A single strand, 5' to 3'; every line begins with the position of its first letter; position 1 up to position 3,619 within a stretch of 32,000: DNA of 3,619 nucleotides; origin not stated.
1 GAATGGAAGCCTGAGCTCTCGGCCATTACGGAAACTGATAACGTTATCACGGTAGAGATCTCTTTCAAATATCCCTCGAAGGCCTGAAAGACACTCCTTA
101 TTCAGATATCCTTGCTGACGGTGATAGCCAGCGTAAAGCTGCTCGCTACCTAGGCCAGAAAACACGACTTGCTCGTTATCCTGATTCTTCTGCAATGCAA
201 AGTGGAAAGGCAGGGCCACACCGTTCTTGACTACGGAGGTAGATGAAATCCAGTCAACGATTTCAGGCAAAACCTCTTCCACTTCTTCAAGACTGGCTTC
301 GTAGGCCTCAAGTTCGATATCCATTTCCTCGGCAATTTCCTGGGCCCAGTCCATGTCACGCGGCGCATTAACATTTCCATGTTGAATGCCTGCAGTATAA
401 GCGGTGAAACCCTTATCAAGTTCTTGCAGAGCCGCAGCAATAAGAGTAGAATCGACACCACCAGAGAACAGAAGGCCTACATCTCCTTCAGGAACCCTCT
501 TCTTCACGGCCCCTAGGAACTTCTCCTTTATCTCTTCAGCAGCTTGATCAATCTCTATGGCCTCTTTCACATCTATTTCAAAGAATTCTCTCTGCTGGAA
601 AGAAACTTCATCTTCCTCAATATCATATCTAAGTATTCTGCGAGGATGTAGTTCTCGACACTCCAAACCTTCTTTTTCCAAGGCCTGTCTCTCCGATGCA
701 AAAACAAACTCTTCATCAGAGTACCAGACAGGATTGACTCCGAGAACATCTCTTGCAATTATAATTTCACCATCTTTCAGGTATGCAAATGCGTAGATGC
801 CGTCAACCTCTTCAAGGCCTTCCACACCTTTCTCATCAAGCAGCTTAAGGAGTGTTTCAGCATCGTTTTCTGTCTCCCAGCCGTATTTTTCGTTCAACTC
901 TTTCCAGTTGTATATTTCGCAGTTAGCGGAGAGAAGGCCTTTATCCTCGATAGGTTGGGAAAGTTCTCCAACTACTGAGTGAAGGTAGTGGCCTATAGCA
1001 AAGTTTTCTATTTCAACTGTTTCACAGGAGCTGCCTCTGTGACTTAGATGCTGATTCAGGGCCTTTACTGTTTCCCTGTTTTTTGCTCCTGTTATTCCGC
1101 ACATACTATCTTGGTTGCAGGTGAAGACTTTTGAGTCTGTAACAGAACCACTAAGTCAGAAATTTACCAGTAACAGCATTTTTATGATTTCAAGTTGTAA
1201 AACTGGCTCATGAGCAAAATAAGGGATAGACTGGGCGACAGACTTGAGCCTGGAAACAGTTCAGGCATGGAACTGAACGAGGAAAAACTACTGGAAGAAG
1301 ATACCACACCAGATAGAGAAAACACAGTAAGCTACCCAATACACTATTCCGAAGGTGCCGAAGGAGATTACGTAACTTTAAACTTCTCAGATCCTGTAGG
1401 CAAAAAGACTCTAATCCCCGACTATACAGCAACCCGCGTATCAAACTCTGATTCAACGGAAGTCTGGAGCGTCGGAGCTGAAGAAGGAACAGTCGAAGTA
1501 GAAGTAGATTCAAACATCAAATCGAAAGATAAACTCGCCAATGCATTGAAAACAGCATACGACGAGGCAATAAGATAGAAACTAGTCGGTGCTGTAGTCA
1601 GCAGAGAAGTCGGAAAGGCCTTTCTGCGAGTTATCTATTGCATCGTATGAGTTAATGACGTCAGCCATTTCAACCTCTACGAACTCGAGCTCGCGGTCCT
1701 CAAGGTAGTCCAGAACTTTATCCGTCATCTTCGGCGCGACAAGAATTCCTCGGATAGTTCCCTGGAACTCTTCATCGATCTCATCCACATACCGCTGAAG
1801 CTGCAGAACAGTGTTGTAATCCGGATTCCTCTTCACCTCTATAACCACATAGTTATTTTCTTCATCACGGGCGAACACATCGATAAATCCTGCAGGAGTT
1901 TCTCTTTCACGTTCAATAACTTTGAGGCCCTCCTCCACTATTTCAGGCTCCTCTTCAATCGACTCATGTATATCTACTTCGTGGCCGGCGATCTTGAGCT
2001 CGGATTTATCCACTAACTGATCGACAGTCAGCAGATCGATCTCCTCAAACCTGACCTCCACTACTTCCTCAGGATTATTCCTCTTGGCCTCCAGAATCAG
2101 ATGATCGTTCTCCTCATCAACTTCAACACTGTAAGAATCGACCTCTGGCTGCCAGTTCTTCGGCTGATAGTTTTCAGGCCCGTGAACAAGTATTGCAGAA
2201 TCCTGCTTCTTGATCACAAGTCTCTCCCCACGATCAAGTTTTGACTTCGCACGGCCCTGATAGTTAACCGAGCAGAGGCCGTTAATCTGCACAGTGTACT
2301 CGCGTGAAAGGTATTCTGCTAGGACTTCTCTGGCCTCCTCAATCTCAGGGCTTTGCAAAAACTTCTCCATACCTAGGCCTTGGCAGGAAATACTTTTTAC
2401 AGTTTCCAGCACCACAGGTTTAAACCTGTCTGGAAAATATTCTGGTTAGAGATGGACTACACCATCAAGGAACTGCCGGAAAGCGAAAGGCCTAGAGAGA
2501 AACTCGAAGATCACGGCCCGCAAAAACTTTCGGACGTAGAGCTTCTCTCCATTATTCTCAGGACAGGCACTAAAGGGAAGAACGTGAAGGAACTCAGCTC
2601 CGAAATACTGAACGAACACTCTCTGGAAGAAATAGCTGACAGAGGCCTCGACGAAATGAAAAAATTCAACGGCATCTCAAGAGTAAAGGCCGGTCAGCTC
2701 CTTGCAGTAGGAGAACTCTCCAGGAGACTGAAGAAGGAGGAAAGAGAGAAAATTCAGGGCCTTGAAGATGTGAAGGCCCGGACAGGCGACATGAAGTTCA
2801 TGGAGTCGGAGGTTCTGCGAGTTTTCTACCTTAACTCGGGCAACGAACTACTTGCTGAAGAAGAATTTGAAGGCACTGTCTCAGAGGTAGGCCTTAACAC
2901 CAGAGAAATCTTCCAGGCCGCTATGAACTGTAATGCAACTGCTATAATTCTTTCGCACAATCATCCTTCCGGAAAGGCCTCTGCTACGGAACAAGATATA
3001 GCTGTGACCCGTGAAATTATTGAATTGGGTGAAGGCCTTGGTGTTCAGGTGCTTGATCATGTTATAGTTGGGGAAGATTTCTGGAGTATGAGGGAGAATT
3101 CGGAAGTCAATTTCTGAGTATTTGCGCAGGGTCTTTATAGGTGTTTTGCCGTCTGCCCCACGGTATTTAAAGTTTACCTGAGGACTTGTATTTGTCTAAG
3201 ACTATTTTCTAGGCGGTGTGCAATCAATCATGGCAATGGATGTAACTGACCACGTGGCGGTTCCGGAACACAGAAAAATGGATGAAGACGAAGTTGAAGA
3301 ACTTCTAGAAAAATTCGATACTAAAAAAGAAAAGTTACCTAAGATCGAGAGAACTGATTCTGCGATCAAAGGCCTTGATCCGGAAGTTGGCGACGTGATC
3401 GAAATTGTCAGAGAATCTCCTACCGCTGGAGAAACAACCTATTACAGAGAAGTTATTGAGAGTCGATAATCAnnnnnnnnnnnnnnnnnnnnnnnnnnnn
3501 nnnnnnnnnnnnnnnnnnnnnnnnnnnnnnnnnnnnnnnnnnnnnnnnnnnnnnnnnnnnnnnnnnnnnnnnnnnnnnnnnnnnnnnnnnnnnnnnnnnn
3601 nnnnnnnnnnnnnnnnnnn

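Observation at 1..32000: Strong over-representation of the palindrome AGGCCT (and GGCC generally), unevenly distributed among genes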

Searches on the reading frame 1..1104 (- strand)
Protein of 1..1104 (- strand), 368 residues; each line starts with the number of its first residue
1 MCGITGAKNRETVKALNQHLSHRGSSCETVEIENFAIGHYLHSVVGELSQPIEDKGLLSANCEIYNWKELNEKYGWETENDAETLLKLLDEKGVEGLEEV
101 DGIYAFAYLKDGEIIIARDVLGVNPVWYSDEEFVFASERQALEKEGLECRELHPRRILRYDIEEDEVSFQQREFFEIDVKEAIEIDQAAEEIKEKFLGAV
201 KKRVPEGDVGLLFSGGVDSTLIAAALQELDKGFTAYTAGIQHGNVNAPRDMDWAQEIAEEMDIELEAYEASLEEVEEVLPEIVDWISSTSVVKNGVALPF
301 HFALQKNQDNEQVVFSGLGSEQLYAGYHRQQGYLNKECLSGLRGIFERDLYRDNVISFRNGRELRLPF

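Call 40: search_protein_families(library=ncbifam, max_evalue=0.01, proteins=[window:1-1104:-])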
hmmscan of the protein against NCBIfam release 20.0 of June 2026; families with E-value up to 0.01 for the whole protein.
window:1-1104:- (368 aa): 12 families
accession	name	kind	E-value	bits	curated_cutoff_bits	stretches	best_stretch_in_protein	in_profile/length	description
TIGR01536.1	asn_synth_AEB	equivalog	6.4e-52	177.2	267.1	1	4-340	3-384/517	asparagine synthase (glutamine-hydrolyzing)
NF006949.0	PRK09431.1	equivalog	4.1e-45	154.3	499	1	1-368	1-404/554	asparagine synthase B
TIGR03104.1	trio_amidotrans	equivalog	4.7e-30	104.4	570.1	2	166-328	219-381/589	N-acetylglutaminylglutamine amidotransferase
TIGR03108.1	eps_aminotran_1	hypoth_equivalog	6.9e-27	94.4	816.9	2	8-160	16-184/628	XrtA/PEP-CTERM system amidotransferase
NF033535.1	lass_lactam_cya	exception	1e-10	40.9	525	1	9-152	16-175/668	lasso peptide isopeptide bond-forming cyclase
TIGR01134.1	purF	equivalog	2.3e-07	30.6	350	1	34-167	65-224/432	amidophosphoribosyltransferase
NF033561.1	macrolact_Ik_Al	subfamily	0.00028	19.6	300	1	181-265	185-271/561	albusnodin/ikarugamycin family macrolactam cyclase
TIGR00268.2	TIGR00268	equivalog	0.00031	20.1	150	1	209-273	16-79/259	ATP-dependent sacrificial sulfur transferase LarE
NF010587.0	PRK13980.1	equivalog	0.00073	18.8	255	1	181-269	7-93/267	NAD+ synthase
NF011155.0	PRK14561.1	equivalog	0.0018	18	207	1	209-310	3-94/195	hypothetical protein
NF001138.1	PRK00143.1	equivalog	0.0025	16.8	284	1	212-283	5-81/345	tRNA 2-thiouridine(34) synthase MnmA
TIGR00552.1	nadE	equivalog_domain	0.0035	16.6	63.65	1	189-269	6-85/251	NAD(+) synthase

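Call 41: search_protein_families(library=pfam, max_evalue=0.05, proteins=[window:1-1104:-])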
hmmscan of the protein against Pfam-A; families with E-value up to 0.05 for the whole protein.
window:1-1104:- (368 aa): 8 families
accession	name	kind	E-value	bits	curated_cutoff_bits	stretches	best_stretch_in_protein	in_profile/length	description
PF00733.27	Asn_synthase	-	7.7e-21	75.6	21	1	192-335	2-143/354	Asparagine synthase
PF13537.11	GATase_7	-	1.5e-17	64.2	25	1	49-143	13-122/123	Glutamine amidotransferase domain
PF13522.11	GATase_6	-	3.5e-16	59.8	27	1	35-138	12-130/130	Glutamine amidotransferase domain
PF24167.1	DUF7411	-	0.00035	20.6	28.7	1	209-306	3-90/194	Family of unknown function (DUF7411)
PF03054.22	tRNA_Me_trans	-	0.0039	17.3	20.6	1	209-284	3-86/202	tRNA methyl transferase HUP domain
PF06508.19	QueC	-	0.0075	16.2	22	1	212-271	5-61/210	Queuosine biosynthesis protein QueC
PF01171.26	ATP_bind_3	-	0.009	16.2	27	1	213-273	6-69/182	PP-loop family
PF11623.14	NdhS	-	0.031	14.3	27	0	195-229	18-51/52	NAD(P)H dehydrogenase subunit S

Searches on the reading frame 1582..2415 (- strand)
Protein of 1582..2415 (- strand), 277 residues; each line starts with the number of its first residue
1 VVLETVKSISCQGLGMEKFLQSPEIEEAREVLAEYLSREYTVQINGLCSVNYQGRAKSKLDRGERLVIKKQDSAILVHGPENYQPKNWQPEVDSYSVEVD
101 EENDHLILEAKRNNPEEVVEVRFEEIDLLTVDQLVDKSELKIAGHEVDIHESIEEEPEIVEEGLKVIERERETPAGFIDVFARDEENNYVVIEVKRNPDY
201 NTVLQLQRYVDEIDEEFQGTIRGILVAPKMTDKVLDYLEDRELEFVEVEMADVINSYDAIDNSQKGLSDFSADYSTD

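Call 5: search_protein_families(library=pfam, proteins=[window:1582-2415:-])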
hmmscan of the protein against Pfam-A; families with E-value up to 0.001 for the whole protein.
window:1582-2415:- (277 aa): 2 families
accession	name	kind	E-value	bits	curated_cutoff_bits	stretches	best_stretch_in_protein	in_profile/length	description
PF01939.22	NucS_C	-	2e-24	86.4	24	1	145-249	1-107/124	Endonuclease NucS C-terminal domain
PF21003.3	NucS_N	-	5.6e-19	68.4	23.9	1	46-131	9-92/100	Endonuclease NucS N-terminal PH-like domain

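Call 59: find_homologous_proteins(query=window:1582-2415:-, max_evalue=1e-20)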
Query window:1582-2415:- (277 aa): 331 proteins with E <= 1e-20 among 1471 candidates; the best 120 are listed.
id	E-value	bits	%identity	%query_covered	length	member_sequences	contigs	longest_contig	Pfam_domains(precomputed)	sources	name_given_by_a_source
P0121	7.0e-154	529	92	95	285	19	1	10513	PF01939.22,PF21003.3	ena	-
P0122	6.7e-146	503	88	94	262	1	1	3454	PF01939.22,PF21003.3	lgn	-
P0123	8.6e-144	496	85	94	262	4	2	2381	PF01939.22,PF21003.3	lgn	-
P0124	1.1e-141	489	87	93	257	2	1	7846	PF01939.22,PF21003.3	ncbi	ncbi:MAG: endonuclease NucS, partial [Candidatus Nanohaloarchaea archaeon]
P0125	1.2e-141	489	86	94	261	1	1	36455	PF01939.22,PF21003.3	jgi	jgi:RecB family endonuclease NucS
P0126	1.1e-140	485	84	95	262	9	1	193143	PF01939.22,PF21003.3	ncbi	-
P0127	1.2e-140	485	85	94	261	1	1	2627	PF01939.22,PF21003.3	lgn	-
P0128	3.2e-140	484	84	94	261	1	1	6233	PF01939.22,PF21003.3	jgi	jgi:RecB family endonuclease NucS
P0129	1.5e-139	482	83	95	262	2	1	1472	PF01939.22,PF21003.3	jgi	jgi:RecB family endonuclease NucS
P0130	2.3e-139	481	84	94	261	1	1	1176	PF01939.22,PF21003.3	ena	-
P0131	3.8e-139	480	84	94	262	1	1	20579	PF01939.22,PF21003.3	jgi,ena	-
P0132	5.0e-139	480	84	95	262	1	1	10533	PF01939.22,PF21003.3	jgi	-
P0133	1.5e-138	478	83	94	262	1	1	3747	PF01939.22,PF21003.3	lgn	-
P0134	1.8e-138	478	85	94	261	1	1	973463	PF01939.22,PF21003.3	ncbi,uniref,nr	ncbi:endonuclease NucS [Candidatus Nanohalobium constans]|uniref:Endonuclease NucS n=1 Tax=Candidatu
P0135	1.9e-138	478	85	92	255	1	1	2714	PF01939.22,PF21003.3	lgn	-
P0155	1.2e-133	462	80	95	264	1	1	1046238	PF01939.22,PF21003.3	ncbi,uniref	ncbi:endonuclease NucS [Candidatus Nanosalina sp. VS9-1]|uniref:endonuclease NucS n=1 Tax=Candidatus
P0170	5.7e-132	457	81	95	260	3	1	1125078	PF01939.22,PF21003.3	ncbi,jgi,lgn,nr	ncbi:hypothetical protein AQV86_05480 [Nanohaloarchaea archaeon SG9]|nr:hypothetical protein AQV86_0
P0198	1.1e-130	453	77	94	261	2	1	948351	PF01939.22,PF21003.3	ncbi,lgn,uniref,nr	ncbi:endonuclease NucS [Candidatus Nanohalococcus occultus]|uniref:Endonuclease NucS n=1 Tax=Candida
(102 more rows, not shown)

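Call 60: find_encoding_contigs(protein=P0155, flank=10000, max_places=2)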
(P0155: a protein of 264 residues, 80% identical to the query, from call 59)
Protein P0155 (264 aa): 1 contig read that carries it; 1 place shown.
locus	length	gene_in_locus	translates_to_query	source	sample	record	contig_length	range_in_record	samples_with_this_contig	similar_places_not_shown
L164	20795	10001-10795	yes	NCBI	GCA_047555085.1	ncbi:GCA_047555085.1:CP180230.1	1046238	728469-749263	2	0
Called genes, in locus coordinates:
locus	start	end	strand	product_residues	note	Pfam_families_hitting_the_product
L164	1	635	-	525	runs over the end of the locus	PF03109:ABC1, PF00069:Pkinase (weak), PF27536:UbiB_helical (weak)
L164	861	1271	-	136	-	PF07650:KH_2, PF00013:KH_1 (faint), PF13083:KH_KhpA-B (weak), PF07650:KH_2 (weak), PF26594:KH_NusA_2nd (weak)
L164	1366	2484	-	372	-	PF04998:RNA_pol_Rpb1_5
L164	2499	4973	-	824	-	PF04997:RNA_pol_Rpb1_1, PF00623:RNA_pol_Rpb1_2, PF04983:RNA_pol_Rpb1_3, PF05000:RNA_pol_Rpb1_4, PF04998:RNA_pol_Rpb1_5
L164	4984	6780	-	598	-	PF04566:RNA_pol_Rpb2_4, PF04567:RNA_pol_Rpb2_5 (weak), PF00562:RNA_pol_Rpb2_6, PF04560:RNA_pol_Rpb2_7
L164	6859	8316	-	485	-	PF04563:RNA_pol_Rpb2_1, PF04561:RNA_pol_Rpb2_2, PF04565:RNA_pol_Rpb2_3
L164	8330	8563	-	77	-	PF01191:RNA_pol_Rpb5_C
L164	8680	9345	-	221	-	PF20582:UPF0758_N, PF04002:RadC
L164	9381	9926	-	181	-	-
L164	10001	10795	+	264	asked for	PF21003:NucS_N, PF01939:NucS_C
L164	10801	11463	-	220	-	PF13385:Laminin_G_3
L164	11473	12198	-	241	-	PF00354:Pentaxin (weak), PF13385:Laminin_G_3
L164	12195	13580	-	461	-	PF13385:Laminin_G_3, PF02210:Laminin_G_2 (weak)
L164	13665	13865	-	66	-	-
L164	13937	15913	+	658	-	PF13522:GATase_6, PF13537:GATase_7, PF00733:Asn_synthase, PF03054:tRNA_Me_trans (faint), PF24167:DUF7411 (faint), PF00733:Asn_synthase, PF01902:Diphthami_syn_2_N, PF28410:Diphthami_syn_2_C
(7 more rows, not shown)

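Call 61: find_encoding_contigs(protein=P0170, flank=10000, max_places=2)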
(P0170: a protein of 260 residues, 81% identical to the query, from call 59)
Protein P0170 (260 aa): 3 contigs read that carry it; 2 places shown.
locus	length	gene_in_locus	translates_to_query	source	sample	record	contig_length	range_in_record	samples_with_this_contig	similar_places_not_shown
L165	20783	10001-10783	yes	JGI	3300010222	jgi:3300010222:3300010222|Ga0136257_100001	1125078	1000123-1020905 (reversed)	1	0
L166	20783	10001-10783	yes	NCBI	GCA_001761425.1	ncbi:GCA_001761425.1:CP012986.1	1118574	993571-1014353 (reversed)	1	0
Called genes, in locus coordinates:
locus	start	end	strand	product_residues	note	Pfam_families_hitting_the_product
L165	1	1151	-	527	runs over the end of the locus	PF03109:ABC1, PF01163:RIO1 (faint), PF27536:UbiB_helical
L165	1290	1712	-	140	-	PF07650:KH_2, PF26594:KH_NusA_2nd (faint), PF00013:KH_1 (faint), PF13083:KH_KhpA-B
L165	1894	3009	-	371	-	PF04998:RNA_pol_Rpb1_5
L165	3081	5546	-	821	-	PF04997:RNA_pol_Rpb1_1, PF00623:RNA_pol_Rpb1_2, PF04983:RNA_pol_Rpb1_3, PF05000:RNA_pol_Rpb1_4, PF04998:RNA_pol_Rpb1_5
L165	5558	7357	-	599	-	PF04566:RNA_pol_Rpb2_4, PF00562:RNA_pol_Rpb2_6, PF04560:RNA_pol_Rpb2_7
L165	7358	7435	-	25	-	-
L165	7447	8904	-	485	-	PF04563:RNA_pol_Rpb2_1, PF04561:RNA_pol_Rpb2_2, PF04565:RNA_pol_Rpb2_3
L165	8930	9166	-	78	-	PF01191:RNA_pol_Rpb5_C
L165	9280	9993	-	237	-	PF20582:UPF0758_N, PF04002:RadC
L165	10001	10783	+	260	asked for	PF21003:NucS_N, PF01939:NucS_C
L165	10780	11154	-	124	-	-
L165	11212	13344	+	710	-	PF13522:GATase_6, PF13537:GATase_7, PF00733:Asn_synthase, PF06508:QueC (faint), PF00733:Asn_synthase, PF01902:Diphthami_syn_2_N, PF28410:Diphthami_syn_2_C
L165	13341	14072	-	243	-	PF03575:Peptidase_S51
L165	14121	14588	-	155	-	PF00293:NUDIX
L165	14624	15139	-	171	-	PF04306:DUF456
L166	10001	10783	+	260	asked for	PF21003:NucS_N, PF01939:NucS_C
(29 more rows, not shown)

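Call 62: find_encoding_contigs(protein=P0198, flank=10000, max_places=2)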
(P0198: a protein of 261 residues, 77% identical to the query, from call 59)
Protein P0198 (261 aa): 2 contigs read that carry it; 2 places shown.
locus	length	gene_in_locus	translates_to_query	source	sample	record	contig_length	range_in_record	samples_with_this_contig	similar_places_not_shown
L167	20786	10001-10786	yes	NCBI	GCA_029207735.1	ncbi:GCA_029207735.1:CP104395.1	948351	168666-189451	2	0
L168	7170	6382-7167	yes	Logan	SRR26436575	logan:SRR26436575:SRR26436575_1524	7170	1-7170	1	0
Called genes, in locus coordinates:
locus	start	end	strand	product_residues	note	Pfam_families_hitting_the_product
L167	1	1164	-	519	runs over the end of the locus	PF03109:ABC1, PF27536:UbiB_helical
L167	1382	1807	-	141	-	PF00013:KH_1 (faint), PF07650:KH_2 (weak), PF26594:KH_NusA_2nd (faint), PF13083:KH_KhpA-B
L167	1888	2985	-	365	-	PF04998:RNA_pol_Rpb1_5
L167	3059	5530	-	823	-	PF04997:RNA_pol_Rpb1_1, PF00623:RNA_pol_Rpb1_2, PF04983:RNA_pol_Rpb1_3, PF05000:RNA_pol_Rpb1_4, PF04998:RNA_pol_Rpb1_5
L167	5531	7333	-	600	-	PF04566:RNA_pol_Rpb2_4, PF04567:RNA_pol_Rpb2_5 (faint), PF00562:RNA_pol_Rpb2_6, PF04560:RNA_pol_Rpb2_7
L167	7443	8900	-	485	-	PF04563:RNA_pol_Rpb2_1, PF04561:RNA_pol_Rpb2_2, PF04565:RNA_pol_Rpb2_3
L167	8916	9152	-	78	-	PF01191:RNA_pol_Rpb5_C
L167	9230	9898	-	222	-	PF20582:UPF0758_N, PF04002:RadC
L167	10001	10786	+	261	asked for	PF21003:NucS_N, PF01939:NucS_C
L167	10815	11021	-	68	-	-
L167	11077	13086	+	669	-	PF13537:GATase_7, PF13522:GATase_6, PF00733:Asn_synthase, PF06508:QueC (faint), PF00733:Asn_synthase, PF01902:Diphthami_syn_2_N, PF28410:Diphthami_syn_2_C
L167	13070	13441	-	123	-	-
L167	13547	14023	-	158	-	PF04306:DUF456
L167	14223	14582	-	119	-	PF01155:HypA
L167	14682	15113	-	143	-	PF04307:YdjM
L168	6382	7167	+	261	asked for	PF21003:NucS_N, PF01939:NucS_C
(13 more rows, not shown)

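Call 63: find_encoding_contigs(protein=P0134, flank=10000, max_places=2)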
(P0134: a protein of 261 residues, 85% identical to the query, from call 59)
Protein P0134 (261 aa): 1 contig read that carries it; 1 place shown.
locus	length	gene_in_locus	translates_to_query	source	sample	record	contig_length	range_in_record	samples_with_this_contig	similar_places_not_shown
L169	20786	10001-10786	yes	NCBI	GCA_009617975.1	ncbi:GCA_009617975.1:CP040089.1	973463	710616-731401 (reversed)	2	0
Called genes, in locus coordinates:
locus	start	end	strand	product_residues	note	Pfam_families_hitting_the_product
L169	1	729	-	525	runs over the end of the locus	PF01636:APH (faint), PF03109:ABC1, PF01163:RIO1 (faint), PF27536:UbiB_helical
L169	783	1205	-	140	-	PF07650:KH_2, PF26594:KH_NusA_2nd (faint), PF00013:KH_1 (faint), PF13083:KH_KhpA-B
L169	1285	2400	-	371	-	PF04998:RNA_pol_Rpb1_5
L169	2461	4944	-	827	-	PF04997:RNA_pol_Rpb1_1, PF00623:RNA_pol_Rpb1_2, PF04983:RNA_pol_Rpb1_3, PF05000:RNA_pol_Rpb1_4, PF04998:RNA_pol_Rpb1_5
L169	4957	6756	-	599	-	PF04566:RNA_pol_Rpb2_4, PF00562:RNA_pol_Rpb2_6, PF04560:RNA_pol_Rpb2_7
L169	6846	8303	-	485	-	PF04563:RNA_pol_Rpb2_1, PF04561:RNA_pol_Rpb2_2, PF04565:RNA_pol_Rpb2_3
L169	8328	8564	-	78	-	PF01191:RNA_pol_Rpb5_C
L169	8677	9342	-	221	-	PF20582:UPF0758_N, PF04002:RadC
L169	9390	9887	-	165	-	-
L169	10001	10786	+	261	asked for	PF21003:NucS_N, PF01939:NucS_C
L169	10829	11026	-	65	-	-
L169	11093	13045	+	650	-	PF13522:GATase_6, PF13537:GATase_7, PF00733:Asn_synthase, PF01171:ATP_bind_3 (faint), PF03054:tRNA_Me_trans (faint), PF00733:Asn_synthase, PF01902:Diphthami_syn_2_N, PF28410:Diphthami_syn_2_C, +1 more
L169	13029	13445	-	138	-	-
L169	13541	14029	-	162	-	PF00293:NUDIX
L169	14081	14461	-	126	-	PF01982:CTP-dep_RFKase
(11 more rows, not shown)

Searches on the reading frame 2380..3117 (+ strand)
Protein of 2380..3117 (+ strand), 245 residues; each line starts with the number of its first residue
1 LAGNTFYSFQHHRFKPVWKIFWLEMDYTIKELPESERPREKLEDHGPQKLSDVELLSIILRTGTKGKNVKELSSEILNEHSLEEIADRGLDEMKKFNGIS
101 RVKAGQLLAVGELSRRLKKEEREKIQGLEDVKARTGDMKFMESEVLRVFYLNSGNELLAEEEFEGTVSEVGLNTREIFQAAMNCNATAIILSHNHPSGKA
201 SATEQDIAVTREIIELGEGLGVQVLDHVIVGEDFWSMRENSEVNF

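Call 5: search_protein_families(library=pfam, proteins=[window:2380-3117:+])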
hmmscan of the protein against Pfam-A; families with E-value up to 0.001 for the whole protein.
window:2380-3117:+ (245 aa): 2 families
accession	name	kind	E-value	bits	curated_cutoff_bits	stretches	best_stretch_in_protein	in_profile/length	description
PF04002.20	RadC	-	1.8e-31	109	22.1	1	136-240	13-119/121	RadC-like JAB domain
PF20582.4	UPF0758_N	-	9.9e-25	86.9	27.1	1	29-104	1-76/77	UPF0758 N-terminal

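Call 30: find_encoding_contigs(protein=window:2380-3117:+, flank=10000, max_places=6)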
Protein window:2380-3117:+ (245 aa): no gene with exactly this product is on record in the collection.

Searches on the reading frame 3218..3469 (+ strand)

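Call 5: search_protein_families(library=pfam, proteins=[window:3218-3469:+])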
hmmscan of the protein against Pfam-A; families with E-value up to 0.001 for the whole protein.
window:3218-3469:+ (83 aa): 1 family
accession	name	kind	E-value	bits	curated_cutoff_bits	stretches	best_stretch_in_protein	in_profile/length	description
PF01191.24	RNA_pol_Rpb5_C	-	2e-25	88.8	23.5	1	7-79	1-73/73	RNA polymerase Rpb5, C-terminal domain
